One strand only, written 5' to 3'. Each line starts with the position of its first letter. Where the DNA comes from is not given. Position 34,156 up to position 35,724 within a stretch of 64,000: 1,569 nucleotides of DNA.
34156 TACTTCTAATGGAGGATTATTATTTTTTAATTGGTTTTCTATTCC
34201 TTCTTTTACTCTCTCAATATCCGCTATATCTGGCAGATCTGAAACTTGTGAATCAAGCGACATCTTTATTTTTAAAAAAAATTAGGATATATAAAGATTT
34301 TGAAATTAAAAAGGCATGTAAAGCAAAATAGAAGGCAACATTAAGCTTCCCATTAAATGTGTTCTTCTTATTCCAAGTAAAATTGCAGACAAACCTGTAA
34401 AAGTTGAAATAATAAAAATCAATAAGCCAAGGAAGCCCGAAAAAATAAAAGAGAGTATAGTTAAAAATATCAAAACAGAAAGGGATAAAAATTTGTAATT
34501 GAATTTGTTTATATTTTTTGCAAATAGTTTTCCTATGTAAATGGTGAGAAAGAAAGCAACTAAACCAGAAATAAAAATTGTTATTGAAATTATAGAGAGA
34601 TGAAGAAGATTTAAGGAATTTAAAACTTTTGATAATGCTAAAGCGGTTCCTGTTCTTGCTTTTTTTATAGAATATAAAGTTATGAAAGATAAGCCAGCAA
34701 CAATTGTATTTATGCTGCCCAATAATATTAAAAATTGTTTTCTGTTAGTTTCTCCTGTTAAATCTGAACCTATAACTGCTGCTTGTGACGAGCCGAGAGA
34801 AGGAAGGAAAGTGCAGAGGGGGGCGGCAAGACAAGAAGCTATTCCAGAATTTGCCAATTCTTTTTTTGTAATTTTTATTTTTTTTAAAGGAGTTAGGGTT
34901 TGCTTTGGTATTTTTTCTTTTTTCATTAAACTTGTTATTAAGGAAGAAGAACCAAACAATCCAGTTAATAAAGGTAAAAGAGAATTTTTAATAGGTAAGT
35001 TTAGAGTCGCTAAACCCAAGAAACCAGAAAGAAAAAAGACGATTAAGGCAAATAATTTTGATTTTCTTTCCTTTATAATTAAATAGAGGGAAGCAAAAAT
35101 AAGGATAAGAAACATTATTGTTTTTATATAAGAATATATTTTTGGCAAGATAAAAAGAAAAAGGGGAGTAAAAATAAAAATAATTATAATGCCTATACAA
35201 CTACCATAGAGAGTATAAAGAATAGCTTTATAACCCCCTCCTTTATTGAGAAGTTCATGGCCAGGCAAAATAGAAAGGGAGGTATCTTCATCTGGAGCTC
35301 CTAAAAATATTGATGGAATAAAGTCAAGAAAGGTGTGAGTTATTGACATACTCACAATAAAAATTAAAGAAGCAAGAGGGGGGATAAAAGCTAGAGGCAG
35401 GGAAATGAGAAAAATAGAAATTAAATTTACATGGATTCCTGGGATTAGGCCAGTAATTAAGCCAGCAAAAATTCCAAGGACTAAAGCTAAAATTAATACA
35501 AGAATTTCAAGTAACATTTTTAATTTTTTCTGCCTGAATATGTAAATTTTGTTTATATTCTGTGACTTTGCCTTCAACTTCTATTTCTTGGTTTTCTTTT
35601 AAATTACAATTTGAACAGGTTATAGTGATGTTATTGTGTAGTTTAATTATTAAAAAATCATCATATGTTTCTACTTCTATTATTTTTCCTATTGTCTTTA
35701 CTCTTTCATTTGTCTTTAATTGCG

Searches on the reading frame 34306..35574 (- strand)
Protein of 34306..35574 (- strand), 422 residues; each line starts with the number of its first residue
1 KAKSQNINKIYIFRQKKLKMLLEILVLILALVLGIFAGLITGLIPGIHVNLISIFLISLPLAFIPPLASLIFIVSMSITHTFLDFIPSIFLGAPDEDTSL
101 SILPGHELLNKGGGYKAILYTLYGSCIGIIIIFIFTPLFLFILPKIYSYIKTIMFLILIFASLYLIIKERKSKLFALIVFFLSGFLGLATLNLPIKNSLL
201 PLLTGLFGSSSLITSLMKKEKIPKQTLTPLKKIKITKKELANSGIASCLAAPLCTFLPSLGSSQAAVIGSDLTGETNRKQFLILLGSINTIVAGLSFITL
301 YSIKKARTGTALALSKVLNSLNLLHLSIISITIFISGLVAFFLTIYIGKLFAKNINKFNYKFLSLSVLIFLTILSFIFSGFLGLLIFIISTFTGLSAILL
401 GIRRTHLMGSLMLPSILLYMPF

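Call 45: search_protein_families(library=pfam, max_evalue=0.01, proteins=[window:34306-35574:-])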
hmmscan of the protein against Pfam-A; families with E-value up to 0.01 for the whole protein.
window:34306-35574:- (422 aa): 1 family
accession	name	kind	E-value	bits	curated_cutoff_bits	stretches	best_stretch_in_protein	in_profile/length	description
PF01970.21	TctA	-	6e-51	173.8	28.9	1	28-408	1-422/423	Tripartite tricarboxylate transporter TctA family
